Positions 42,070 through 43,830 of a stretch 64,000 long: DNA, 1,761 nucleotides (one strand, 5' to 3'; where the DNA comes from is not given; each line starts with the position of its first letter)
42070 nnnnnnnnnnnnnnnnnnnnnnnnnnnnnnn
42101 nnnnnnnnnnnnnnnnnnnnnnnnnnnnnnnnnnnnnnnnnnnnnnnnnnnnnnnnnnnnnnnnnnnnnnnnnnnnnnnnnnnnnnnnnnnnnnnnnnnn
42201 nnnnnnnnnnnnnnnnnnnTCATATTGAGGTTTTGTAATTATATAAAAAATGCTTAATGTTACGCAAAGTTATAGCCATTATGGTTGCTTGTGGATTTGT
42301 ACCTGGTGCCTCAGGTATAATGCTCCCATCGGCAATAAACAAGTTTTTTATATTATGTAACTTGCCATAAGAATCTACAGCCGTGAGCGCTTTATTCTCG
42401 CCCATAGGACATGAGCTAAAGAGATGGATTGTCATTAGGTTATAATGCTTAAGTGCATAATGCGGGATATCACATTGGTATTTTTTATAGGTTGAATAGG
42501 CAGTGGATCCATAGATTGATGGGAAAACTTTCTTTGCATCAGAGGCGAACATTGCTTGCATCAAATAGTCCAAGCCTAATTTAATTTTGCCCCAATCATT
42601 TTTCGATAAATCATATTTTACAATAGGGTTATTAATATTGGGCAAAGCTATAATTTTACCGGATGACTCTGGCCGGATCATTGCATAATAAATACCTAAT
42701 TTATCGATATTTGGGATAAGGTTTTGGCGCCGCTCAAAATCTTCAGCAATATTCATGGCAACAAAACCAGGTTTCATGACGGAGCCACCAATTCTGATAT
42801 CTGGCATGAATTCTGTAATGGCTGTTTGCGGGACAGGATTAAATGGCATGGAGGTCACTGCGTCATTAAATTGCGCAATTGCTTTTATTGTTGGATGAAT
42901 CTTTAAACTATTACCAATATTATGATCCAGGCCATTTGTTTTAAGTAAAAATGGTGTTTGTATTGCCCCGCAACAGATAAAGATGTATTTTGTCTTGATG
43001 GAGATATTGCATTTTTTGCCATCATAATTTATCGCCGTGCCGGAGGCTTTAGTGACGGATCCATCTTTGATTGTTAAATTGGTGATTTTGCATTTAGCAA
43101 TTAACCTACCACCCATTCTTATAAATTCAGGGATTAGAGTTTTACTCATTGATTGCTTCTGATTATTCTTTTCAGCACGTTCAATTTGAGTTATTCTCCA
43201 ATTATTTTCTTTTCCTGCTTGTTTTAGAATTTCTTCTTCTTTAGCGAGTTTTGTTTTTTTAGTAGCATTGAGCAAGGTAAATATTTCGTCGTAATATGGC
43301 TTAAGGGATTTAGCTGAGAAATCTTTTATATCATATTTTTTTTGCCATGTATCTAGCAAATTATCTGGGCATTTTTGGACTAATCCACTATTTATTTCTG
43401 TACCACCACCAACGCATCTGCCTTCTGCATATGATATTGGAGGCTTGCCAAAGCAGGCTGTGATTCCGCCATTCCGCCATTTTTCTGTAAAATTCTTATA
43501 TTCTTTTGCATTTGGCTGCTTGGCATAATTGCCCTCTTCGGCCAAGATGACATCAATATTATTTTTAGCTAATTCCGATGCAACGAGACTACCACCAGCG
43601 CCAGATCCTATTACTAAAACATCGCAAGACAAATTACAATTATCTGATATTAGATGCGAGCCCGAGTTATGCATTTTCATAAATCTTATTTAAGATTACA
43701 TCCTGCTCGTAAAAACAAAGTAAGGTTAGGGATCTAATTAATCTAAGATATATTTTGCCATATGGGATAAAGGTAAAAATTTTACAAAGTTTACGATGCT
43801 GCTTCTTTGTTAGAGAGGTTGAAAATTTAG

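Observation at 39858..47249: Eight-gene operon encoding what looks like a complete lipid-linked pentofuranose (decaprenyl-phospho-arabinose-like) pathway built from non-mycobacterial parts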

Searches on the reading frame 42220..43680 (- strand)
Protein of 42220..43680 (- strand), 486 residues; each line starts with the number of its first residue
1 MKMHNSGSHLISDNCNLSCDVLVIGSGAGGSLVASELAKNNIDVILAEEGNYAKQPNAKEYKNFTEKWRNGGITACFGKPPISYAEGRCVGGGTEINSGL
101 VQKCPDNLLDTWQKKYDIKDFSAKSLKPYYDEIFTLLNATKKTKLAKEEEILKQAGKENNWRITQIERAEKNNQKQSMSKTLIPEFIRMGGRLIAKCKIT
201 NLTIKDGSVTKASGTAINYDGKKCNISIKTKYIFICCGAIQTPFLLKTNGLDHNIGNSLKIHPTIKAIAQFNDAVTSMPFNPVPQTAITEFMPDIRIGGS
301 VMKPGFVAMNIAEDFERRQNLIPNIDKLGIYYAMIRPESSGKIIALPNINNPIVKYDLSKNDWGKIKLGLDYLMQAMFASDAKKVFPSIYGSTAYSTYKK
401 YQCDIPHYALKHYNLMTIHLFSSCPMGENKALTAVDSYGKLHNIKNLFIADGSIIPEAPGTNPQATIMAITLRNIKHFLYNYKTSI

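Call 3: search_protein_families(library=pfam, proteins=[window:42220-43680:-], max_evalue=0.01)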
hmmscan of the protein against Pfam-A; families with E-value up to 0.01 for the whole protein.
window:42220-43680:- (486 aa): 7 families
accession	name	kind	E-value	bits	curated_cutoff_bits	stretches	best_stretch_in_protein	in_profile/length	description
PF00732.25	GMC_oxred_N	-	1.9e-25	90.4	23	1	69-263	6-217/218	GMC oxidoreductase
PF05199.19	GMC_oxred_C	-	1.5e-19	71.4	24.6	1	352-470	20-138/139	GMC oxidoreductase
PF01266.30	DAO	-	2.3e-05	24.5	27.9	1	20-271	1-231/353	FAD dependent oxidoreductase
PF07992.20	Pyr_redox_2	-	3.4e-05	23.8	26.1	1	20-66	2-51/291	Pyridine nucleotide-disulphide oxidoreductase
PF00890.30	FAD_binding_2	-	6.2e-05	22.8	20.4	1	20-52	1-33/414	FAD binding domain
PF13450.12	NAD_binding_8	-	0.002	18.8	21.9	1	23-51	1-29/68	NAD(P)-binding Rossmann-like domain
PF02558.23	ApbA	-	0.0046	17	22.2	0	21-52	1-32/150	Ketopantoate reductase PanE/ApbA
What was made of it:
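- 42220..43680 (-): GMC-family FAD oxidoreductase with no signal peptide, the candidate dehydrogenase that oxidises a hydroxyl of the lipid-linked ribofuranose. GMC_oxred_N 1.9e-25 and GMC_oxred_C 1.5e-19 (call 3).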

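Call 4: search_protein_families(library=ncbifam, proteins=[window:42220-43680:-], max_evalue=0.01)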
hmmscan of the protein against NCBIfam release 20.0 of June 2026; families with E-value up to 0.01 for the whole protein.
window:42220-43680:- (486 aa): 13 families
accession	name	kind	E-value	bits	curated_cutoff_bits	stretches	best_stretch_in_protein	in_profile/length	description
TIGR04542.1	GMC_mycofac_2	equivalog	1.2e-15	57.5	400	2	20-274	1-258/425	mycofactocin system GMC family oxidoreductase MftG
TIGR03970.1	mycofact_MftG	equivalog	4.3e-14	52.4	387.45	1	182-473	201-481/487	mycofactocin dehydrogenase MftG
NF002550.0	PRK02106.1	subfamily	5.7e-14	51.5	605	2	417-471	471-526/563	choline dehydrogenase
NF058674.1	CholsOxChoxAB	equivalog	6.3e-12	44.7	850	2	416-477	470-531/535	cholesterol oxidase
TIGR01810.1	betA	equivalog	8.6e-11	41.2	732.1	1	415-471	462-519/532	choline dehydrogenase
NF038210.1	GMC_mycofac_3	equivalog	2.8e-10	39.7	300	1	21-265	1-233/418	mycofactocin system GMC family oxidoreductase MftG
TIGR02462.1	pyranose_ox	equivalog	2.7e-08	33.2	544.9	1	417-477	482-542/548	pyranose oxidase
TIGR01372.1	soxA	subfamily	0.00036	18.4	1164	1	13-50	163-200/996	sarcosine oxidase subunit alpha family protein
NF004789.0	PRK06134.1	subfamily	0.00037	19.2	747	1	13-49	7-43/581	FAD-dependent oxidoreductase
NF010374.0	PRK13800.1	equivalog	0.0042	15.4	1196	1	12-49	7-44/898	fumarate reductase/succinate dehydrogenase flavoprotein subunit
NF053717.1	VnlPnlRedVprA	equivalog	0.0047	15.8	600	0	19-51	7-39/481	vinyl phenol reductase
TIGR01790.1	carotene-cycl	subfamily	0.0069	15.6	209.5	0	20-76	1-55/387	lycopene cyclase family protein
TIGR02032.1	GG-red-SF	subfamily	0.009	15.7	158.8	0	20-51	2-33/297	geranylgeranyl reductase family protein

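Call 20: find_homologous_proteins(query=window:42220-43680:-, max_evalue=1e-10)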
Query window:42220-43680:- (486 aa): 2601 proteins with E <= 1e-10 among 8000 candidates; the best 120 are listed.
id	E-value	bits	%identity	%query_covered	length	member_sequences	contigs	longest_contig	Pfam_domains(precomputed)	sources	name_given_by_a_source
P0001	0.0e+0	1113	100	100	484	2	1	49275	PF05199.20,PF00732.26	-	-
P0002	7.8e-152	524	52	96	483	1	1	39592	PF05199.20,PF00732.26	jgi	jgi:choline dehydrogenase-like flavoprotein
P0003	4.1e-145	502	49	98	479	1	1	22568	PF01266.31,PF13450.13,PF00890.31,PF05199.20,PF00732.26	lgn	-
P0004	1.1e-144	501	48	97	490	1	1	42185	PF01266.31,PF07992.21,PF05199.20,PF00732.26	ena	-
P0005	1.0e-142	494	49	98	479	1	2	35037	PF01266.31,PF05199.20,PF00732.26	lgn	-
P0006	4.8e-140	485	49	97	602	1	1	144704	PF01266.31,PF00890.31,PF07992.21,PF05199.20,PF00732.26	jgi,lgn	-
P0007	2.2e-138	480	47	98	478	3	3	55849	PF01266.31,PF05199.20,PF00732.26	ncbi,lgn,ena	-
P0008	9.0e-132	458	49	97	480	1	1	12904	PF01266.31,PF07992.21,PF05199.20,PF00732.26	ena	-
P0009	2.0e-131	457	48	93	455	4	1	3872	PF05199.20,PF00732.26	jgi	jgi:choline dehydrogenase-like flavoprotein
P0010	6.4e-130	452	45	99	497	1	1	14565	PF01266.31,PF13450.13,PF00890.31,PF07992.21,PF05199.20,PF00732.26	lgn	-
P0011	2.3e-129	450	43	97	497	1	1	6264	PF01266.31,PF13450.13,PF00890.31,PF07992.21,PF05199.20,PF00732.26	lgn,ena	-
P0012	6.6e-128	445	44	97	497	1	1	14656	PF01266.31,PF07992.21,PF05199.20,PF00732.26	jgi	jgi:choline dehydrogenase-like flavoprotein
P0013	2.3e-127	443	45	97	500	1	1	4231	PF01266.31,PF00890.31,PF07992.21,PF05199.20,PF00732.26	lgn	-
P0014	3.6e-127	443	44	98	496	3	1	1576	PF01266.31,PF00890.31,PF07992.21,PF05199.20,PF00732.26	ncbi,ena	-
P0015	4.7e-127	442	44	98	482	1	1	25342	PF01266.31,PF07992.21,PF05199.20,PF00732.26,PF01494.26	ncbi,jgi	jgi:choline dehydrogenase-like flavoprotein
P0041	9.4e-122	425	42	97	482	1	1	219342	PF01266.31,PF00890.31,PF07992.21,PF05199.20,PF00732.26,PF01494.26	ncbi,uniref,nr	ncbi:FAD-dependent oxidoreductase [Polynucleobacter sp. Tro8-14-1]|uniref:FAD-dependent oxidoreducta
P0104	3.3e-113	397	40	96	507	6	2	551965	PF01266.31,PF07992.21,PF05199.20,PF00732.26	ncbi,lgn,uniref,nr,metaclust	ncbi:FAD-dependent oxidoreductase [Rhizobium mesoamericanum]|uniref:Uncharacterized GMC-type oxidore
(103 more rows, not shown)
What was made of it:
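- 42220..43680 (-): More than 2600 homologs (call 20).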

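Call 21: find_encoding_contigs(protein=P0002, flank=10000, max_places=2)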
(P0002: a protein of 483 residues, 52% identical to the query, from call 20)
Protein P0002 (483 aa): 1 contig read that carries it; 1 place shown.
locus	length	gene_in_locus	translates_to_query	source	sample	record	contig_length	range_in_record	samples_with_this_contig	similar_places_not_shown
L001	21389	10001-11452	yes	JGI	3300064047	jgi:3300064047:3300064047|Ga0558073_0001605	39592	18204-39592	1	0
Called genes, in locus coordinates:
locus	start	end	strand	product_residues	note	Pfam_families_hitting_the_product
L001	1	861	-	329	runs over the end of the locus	PF01408:GFO_IDH_MocA, PF02894:GFO_IDH_MocA_C, PF22725:GFO_IDH_MocA_C3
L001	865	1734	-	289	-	PF00106:adh_short, PF08659:KR, PF23441:SDR, PF13561:adh_short_C2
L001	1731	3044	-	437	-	PF03721:UDPG_MGDP_dh_N, PF00984:UDPG_MGDP_dh, PF03720:UDPG_MGDP_dh_C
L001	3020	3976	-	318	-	PF00106:adh_short (faint), PF01073:3Beta_HSD, PF01370:Epimerase, PF02719:Polysacc_synt_2, PF04321:RmlD_sub_bind, PF13460:NAD_binding_10, PF16363:GDP_Man_Dehyd, PF07993:NAD_binding_4 (weak)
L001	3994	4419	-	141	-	PF04138:GtrA_DPMS_TM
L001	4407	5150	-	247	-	PF13489:Methyltransf_23, PF13847:Methyltransf_31 (weak), PF08241:Methyltransf_11, PF08242:Methyltransf_12, PF13649:Methyltransf_25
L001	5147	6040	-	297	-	PF00891:Methyltransf_2 (weak), PF13489:Methyltransf_23, PF13649:Methyltransf_25, PF13847:Methyltransf_31, PF08241:Methyltransf_11, PF08242:Methyltransf_12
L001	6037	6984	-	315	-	PF00535:Glycos_transf_2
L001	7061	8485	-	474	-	PF12710:HAD (faint), PF01040:UbiA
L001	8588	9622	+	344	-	PF01073:3Beta_HSD, PF01370:Epimerase, PF02719:Polysacc_synt_2, PF04321:RmlD_sub_bind, PF05368:NmrA (weak), PF13460:NAD_binding_10, PF16363:GDP_Man_Dehyd, PF07993:NAD_binding_4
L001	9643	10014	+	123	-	-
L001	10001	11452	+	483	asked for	PF00732:GMC_oxred_N, PF05199:GMC_oxred_C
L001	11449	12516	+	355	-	PF01073:3Beta_HSD, PF01370:Epimerase, PF02719:Polysacc_synt_2 (weak), PF04321:RmlD_sub_bind, PF07993:NAD_binding_4 (weak), PF16363:GDP_Man_Dehyd, PF13460:NAD_binding_10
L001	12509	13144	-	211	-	-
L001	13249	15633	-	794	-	PF22895:DUF7024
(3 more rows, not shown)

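Call 22: find_encoding_contigs(protein=P0041, flank=10000, max_places=2)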
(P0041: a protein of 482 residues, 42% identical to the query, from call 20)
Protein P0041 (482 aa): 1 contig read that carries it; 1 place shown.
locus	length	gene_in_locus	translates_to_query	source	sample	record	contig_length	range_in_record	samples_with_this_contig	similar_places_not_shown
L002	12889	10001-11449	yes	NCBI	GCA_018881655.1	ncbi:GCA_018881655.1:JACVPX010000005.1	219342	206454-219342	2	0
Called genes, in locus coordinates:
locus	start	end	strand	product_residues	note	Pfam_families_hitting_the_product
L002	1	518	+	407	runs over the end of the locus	-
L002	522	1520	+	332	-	PF00535:Glycos_transf_2, PF10111:Glyco_tranf_2_2, PF13641:Glyco_tranf_2_3 (weak)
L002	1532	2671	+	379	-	PF01073:3Beta_HSD, PF01370:Epimerase, PF05368:NmrA (weak), PF16363:GDP_Man_Dehyd, PF07993:NAD_binding_4, PF01370:Epimerase, PF02719:Polysacc_synt_2 (weak), PF16363:GDP_Man_Dehyd, +1 more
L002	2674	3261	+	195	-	PF00132:Hexapep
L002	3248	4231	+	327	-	-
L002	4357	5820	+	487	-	PF01040:UbiA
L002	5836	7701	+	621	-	-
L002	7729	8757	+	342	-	PF01073:3Beta_HSD, PF01370:Epimerase, PF04321:RmlD_sub_bind, PF13460:NAD_binding_10, PF16363:GDP_Man_Dehyd, PF07993:NAD_binding_4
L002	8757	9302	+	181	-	PF02698:DUF218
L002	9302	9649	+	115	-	PF00892:EamA (weak), PF00893:Multi_Drug_Res (weak)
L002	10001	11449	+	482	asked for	PF01494:FAD_binding_3 (weak), PF07992:Pyr_redox_2 (faint), PF00890:FAD_binding_2 (faint), PF01266:DAO, PF00732:GMC_oxred_N, PF05199:GMC_oxred_C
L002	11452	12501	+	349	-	PF01073:3Beta_HSD, PF01370:Epimerase, PF04321:RmlD_sub_bind, PF07993:NAD_binding_4 (weak), PF13460:NAD_binding_10 (weak), PF16363:GDP_Man_Dehyd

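Call 23: find_encoding_contigs(protein=P0104, flank=10000, max_places=2)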
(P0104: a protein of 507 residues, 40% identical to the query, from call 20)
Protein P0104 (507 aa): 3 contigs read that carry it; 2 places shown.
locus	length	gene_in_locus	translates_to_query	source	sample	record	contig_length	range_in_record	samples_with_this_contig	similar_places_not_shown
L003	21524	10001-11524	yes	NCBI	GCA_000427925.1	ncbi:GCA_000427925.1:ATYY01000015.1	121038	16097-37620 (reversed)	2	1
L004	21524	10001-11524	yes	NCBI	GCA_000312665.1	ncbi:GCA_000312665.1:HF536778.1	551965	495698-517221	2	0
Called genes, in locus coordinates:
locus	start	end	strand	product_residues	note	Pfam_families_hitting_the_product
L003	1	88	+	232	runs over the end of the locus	PF03150:CCP_MauG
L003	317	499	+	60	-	-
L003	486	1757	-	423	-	PF01966:HD, PF13286:HD_assoc (weak)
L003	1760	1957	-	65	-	PF12802:MarR_2 (weak)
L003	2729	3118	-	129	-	PF01850:PIN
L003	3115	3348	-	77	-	PF02604:PhdYeFM_antitox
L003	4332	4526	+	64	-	-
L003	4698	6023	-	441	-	PF00375:SDF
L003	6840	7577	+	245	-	PF00106:adh_short, PF01370:Epimerase (faint), PF13561:adh_short_C2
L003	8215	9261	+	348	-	PF01073:3Beta_HSD, PF01370:Epimerase, PF02719:Polysacc_synt_2 (faint), PF04321:RmlD_sub_bind, PF05368:NmrA, PF13460:NAD_binding_10, PF16363:GDP_Man_Dehyd, PF07993:NAD_binding_4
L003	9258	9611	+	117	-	PF00892:EamA (weak), PF00893:Multi_Drug_Res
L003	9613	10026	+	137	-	-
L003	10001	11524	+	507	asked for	PF01266:DAO, PF07992:Pyr_redox_2 (faint), PF00732:GMC_oxred_N, PF05199:GMC_oxred_C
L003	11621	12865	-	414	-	-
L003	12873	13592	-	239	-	-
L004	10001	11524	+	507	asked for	PF01266:DAO, PF07992:Pyr_redox_2 (faint), PF00732:GMC_oxred_N, PF05199:GMC_oxred_C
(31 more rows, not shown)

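Call 25: search_dna_similar(query=window:42220-43680:-, collection=plasmids, mode=protein, max_evalue=1e-40, max_rows=40)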
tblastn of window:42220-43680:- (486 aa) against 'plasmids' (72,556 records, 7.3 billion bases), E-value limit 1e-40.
Records with a match: 9; places in all: 9; records where one place covers at least 80% of the query: 9.
Best place of each record, by identity: <60% 9.
By first word of the organism name: Sinorhizobium 4; Mesorhizobium 3; Rhizobium 2.
By predicted mobility (MOB-suite, as given by PLSDB): conjugative 7; non-mobilizable 2.
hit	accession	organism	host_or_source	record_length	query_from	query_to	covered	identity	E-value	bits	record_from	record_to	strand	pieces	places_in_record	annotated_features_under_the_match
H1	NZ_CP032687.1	Rhizobium sp. CCGE531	Phaseolus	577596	7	473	96%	41.2%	3e-117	386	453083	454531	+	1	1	GMC family oxidoreductase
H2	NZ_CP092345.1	Rhizobium gallicum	Phaseolus vulgaris,Cell culture,nodule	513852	17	468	93%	42.2%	6e-96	378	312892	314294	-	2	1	GMC family oxidoreductase | hypothetical protein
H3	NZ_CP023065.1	Sinorhizobium sp. CCBAU 05631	G.max,nodule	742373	3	473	97%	40.3%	6e-113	374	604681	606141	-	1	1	GMC family oxidoreductase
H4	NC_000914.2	Sinorhizobium fredii NGR234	-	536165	3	473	97%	39.9%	6e-113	374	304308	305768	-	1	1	GMC family oxidoreductase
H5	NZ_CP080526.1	Mesorhizobium sp. AR07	Oxytropis sp.,Cell culture,root nodule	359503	7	468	95%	40.5%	9e-111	367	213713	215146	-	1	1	GMC family oxidoreductase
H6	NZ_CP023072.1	Sinorhizobium fredii CCBAU 83666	G.max,nodule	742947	11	473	95%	40.0%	5e-113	374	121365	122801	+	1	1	GMC family oxidoreductase | hypothetical protein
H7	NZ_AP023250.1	Mesorhizobium sp. 131-2-5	Lotus japonicus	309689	16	468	93%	40.8%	3e-111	369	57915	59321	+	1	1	GMC family oxidoreductase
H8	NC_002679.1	Mesorhizobium japonicum MAFF 303099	-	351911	16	468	93%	40.8%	3e-111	369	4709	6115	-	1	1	GMC family oxidoreductase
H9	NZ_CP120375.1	Sinorhizobium garamanticum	Argyrolobium uniflorum,Cell culture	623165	3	473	97%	38.5%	8e-110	365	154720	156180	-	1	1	GMC family oxidoreductase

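Call 26: get_annotated_region(hit=H4, flank=9000)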
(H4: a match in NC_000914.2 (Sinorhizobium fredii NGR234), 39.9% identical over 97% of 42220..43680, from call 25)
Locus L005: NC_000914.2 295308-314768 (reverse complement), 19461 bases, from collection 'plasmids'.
description: Sinorhizobium fredii NGR234 plasmid pNGR234a, complete sequence
organism: Sinorhizobium fredii NGR234 (NCBI taxid 394)
taxonomy: Bacteria; Pseudomonadota; Alphaproteobacteria; Hyphomicrobiales; Rhizobiaceae; Sinorhizobium; Sinorhizobium fredii; Sinorhizobium fredii NGR234
host: -; source: -; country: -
typing (MOB-suite, as given by PLSDB): conjugative; replicon rep_cluster_473; relaxase MOBQ; mating-pair formation MPF_T
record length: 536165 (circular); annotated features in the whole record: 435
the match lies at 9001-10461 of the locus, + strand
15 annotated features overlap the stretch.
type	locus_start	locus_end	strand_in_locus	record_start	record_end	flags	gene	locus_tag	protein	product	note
CDS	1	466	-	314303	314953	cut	nodS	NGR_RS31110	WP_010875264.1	nodulation methyltransferase NodS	-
CDS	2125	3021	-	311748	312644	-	istB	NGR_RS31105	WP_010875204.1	IS21-like element helper ATPase IstB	-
CDS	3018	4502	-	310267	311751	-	istA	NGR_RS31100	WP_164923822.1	IS21 family transposase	-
CDS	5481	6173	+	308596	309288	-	-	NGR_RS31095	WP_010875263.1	hypothetical protein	-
CDS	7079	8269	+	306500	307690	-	-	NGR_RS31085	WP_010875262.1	NAD-dependent epimerase/dehydratase family protein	-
CDS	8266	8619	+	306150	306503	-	-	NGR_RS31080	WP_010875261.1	SMR family transporter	-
CDS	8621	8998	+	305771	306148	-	-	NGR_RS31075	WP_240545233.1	hypothetical protein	-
CDS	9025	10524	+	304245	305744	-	-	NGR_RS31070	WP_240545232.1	GMC family oxidoreductase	-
CDS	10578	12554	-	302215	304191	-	-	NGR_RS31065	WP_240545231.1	hypothetical protein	-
CDS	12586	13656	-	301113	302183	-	-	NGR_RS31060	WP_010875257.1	NAD(P)-dependent oxidoreductase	-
CDS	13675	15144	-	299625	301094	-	-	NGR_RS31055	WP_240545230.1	UbiA family prenyltransferase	-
CDS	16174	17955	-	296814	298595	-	-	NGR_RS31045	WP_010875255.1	ThiF family adenylyltransferase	-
CDS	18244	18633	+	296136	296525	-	-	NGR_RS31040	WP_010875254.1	antitoxin Xre/MbcA/ParS toxin-binding domain-containing protein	-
CDS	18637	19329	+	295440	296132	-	-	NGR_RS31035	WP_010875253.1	RES family NAD+ phosphorylase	-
CDS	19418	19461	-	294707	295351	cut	-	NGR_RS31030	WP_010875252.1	NYN domain-containing protein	-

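Call 27: get_annotated_region(hit=H1, flank=9000)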
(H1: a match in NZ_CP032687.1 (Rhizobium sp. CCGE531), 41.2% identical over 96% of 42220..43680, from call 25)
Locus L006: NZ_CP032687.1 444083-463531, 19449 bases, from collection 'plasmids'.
description: Rhizobium sp. CCGE531 plasmid pRCCGE531b, complete sequence
organism: Rhizobium sp. CCGE531 (NCBI taxid 2364271)
taxonomy: Bacteria; Pseudomonadota; Alphaproteobacteria; Hyphomicrobiales; Rhizobiaceae; Rhizobium; Rhizobium sp. CCGE531
host: -; source: Phaseolus; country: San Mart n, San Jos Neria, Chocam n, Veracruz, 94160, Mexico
typing (MOB-suite, as given by PLSDB): conjugative; relaxase MOBQ; mating-pair formation MPF_T
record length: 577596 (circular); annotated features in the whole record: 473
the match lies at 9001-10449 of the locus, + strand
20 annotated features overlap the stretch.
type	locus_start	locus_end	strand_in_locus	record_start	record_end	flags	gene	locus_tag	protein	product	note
CDS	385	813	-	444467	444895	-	-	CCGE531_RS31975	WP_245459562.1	hypothetical protein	-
CDS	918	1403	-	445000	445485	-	-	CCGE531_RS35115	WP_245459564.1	hypothetical protein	-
CDS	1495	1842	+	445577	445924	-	-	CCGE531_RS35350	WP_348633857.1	hypothetical protein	-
CDS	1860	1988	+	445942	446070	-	-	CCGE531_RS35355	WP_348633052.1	hypothetical protein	-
CDS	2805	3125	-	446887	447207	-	-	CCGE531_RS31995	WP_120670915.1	hypothetical protein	-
CDS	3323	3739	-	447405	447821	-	-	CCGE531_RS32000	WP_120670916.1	multiubiquitin domain-containing protein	-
CDS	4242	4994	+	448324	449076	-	-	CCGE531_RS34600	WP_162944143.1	hypothetical protein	-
CDS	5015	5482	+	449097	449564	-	-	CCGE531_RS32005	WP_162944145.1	hypothetical protein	-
CDS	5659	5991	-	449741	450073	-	-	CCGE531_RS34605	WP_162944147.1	hypothetical protein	-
CDS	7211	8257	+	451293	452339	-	-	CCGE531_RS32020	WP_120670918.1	NAD-dependent epimerase/dehydratase family protein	-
CDS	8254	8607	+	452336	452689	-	-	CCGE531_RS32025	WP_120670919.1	SMR family transporter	-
CDS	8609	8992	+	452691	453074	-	-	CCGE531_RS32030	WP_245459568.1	hypothetical protein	-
CDS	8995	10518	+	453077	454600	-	-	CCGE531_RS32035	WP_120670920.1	GMC family oxidoreductase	-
CDS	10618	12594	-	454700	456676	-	-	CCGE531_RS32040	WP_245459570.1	hypothetical protein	-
CDS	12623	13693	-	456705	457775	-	-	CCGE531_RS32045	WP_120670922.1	NAD(P)-dependent oxidoreductase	-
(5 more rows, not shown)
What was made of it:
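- The same cassette occurs on pNGR234a and on pRCCGE531b (calls 25-27). In rhizobia the cassette sits on symbiosis plasmids away from O-antigen genes (calls 26, 27).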
